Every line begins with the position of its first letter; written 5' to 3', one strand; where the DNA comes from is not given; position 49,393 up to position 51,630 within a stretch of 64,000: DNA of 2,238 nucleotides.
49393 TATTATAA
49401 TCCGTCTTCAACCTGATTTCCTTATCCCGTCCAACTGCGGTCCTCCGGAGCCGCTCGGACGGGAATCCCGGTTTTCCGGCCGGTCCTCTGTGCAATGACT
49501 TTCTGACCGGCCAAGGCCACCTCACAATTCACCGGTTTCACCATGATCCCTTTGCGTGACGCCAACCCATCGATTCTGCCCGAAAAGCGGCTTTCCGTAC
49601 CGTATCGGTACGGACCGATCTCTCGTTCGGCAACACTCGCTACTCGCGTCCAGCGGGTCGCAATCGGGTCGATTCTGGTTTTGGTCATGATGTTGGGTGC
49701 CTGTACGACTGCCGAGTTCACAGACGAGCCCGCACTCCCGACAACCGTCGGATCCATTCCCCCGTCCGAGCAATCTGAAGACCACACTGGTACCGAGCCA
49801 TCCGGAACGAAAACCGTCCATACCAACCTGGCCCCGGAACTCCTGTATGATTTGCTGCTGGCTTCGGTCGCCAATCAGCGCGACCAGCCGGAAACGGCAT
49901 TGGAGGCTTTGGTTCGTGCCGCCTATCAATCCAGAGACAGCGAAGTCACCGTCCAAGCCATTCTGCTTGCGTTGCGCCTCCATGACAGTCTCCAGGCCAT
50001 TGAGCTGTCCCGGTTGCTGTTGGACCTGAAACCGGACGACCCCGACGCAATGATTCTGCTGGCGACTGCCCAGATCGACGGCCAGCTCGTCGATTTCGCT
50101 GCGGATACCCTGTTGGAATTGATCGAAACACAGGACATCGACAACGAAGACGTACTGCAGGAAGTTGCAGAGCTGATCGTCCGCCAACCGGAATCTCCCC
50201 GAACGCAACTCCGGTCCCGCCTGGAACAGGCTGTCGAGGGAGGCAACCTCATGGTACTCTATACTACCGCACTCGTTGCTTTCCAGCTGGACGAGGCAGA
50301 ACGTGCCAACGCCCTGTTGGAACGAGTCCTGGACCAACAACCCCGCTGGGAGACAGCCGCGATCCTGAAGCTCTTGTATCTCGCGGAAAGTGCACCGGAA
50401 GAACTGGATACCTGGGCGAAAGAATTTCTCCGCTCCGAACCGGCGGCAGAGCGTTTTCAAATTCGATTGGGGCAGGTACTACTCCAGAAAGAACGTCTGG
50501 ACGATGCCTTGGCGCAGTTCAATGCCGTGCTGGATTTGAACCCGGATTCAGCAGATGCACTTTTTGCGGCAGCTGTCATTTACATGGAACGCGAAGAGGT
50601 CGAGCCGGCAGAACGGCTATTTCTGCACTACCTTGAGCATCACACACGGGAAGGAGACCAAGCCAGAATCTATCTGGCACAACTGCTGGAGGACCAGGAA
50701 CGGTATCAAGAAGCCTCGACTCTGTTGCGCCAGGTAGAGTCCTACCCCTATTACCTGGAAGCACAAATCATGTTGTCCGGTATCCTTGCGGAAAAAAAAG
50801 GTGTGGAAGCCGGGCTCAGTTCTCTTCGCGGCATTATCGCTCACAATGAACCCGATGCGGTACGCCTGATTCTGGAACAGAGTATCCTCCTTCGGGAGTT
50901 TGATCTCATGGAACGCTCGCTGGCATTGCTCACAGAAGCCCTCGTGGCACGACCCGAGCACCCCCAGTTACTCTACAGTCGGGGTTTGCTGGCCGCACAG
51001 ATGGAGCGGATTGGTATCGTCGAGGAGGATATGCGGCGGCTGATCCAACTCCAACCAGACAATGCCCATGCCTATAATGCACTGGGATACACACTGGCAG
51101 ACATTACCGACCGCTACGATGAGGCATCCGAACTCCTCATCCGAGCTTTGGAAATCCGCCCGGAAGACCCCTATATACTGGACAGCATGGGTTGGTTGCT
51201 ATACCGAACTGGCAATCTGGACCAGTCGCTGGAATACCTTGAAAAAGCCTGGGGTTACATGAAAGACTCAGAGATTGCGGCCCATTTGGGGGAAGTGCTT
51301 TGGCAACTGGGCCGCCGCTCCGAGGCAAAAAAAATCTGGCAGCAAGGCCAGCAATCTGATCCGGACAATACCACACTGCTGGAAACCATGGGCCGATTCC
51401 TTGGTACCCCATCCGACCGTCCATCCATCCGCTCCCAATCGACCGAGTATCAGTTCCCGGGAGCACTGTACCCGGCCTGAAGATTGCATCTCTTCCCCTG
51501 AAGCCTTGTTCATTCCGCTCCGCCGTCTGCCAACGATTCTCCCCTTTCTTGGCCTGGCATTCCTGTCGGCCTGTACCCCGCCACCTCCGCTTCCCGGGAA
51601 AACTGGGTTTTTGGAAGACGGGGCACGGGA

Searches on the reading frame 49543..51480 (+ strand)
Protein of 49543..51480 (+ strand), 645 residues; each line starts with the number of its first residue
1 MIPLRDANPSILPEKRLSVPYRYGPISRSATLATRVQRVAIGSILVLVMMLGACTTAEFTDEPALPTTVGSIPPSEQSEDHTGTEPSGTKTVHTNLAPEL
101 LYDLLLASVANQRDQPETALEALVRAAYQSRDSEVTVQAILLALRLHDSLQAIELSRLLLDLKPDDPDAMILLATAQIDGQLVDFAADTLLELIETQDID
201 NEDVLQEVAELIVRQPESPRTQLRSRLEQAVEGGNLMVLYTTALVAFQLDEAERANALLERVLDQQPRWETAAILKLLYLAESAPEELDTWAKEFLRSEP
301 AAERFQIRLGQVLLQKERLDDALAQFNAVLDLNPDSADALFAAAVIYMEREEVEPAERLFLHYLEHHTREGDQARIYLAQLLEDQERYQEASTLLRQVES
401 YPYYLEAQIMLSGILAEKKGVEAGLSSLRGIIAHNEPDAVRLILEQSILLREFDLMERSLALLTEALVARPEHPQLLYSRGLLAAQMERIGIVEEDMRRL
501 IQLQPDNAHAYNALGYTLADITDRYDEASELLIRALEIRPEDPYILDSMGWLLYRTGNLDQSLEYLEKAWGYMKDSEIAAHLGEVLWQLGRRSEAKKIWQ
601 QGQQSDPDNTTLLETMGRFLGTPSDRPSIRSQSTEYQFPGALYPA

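Call 60: search_protein_families(library=pfam, proteins=[window:49543-51480:+], max_evalue=0.00001)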
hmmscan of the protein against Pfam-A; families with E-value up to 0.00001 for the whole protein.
window:49543-51480:+ (645 aa): 17 families
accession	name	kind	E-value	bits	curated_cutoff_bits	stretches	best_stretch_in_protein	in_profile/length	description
PF14559.12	TPR_19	-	2e-22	79.7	25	1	313-369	1-57/68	Tetratricopeptide repeat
PF07719.23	TPR_2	-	3.7e-21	73.9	27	0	307-335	5-33/34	Tetratricopeptide repeat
PF13428.12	TPR_14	-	1.2e-18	66.1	23.5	0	305-345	3-43/44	Tetratricopeptide repeat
PF13414.12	TPR_11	-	4.3e-18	65.2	26.8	1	310-348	1-39/42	TPR repeat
PF13432.12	TPR_16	-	3.5e-17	63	32.7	1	308-360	2-54/65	Tetratricopeptide repeat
PF13181.12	TPR_8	-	9.7e-17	60.1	25.7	0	508-542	1-34/34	Tetratricopeptide repeat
PF13371.12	TPR_9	-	1.2e-14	54.5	35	0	310-376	2-67/73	Tetratricopeptide repeat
PF00515.34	TPR_1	-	1.6e-14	53.5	27.8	0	308-335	6-33/34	Tetratricopeptide repeat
PF13431.12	TPR_17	-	2.1e-14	52.9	24.4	0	498-528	3-32/34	Tetratricopeptide repeat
PF13424.12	TPR_12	-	1.5e-11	44.8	30.1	1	508-569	3-71/77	Tetratricopeptide repeat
PF12895.13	ANAPC3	-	1.6e-11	44.7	27.2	0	316-397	2-81/82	Anaphase-promoting complex, cyclosome, subunit 3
PF14561.12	TPR_20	-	1.1e-07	32.5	25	0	161-204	16-59/90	Tetratricopeptide repeat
PF13174.12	TPR_6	-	1.2e-07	32.3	26.3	0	238-267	2-31/33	Tetratricopeptide repeat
PF25063.1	ARM_TT21_C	-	3e-07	31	35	0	315-419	33-142/209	Tetratricopeptide repeat protein 21 C-terminal ARM domain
PF25064.1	ARM_TT21_5th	-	4.4e-07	30.7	27.8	0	309-376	7-74/117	TT21 fifth ARM repeats domain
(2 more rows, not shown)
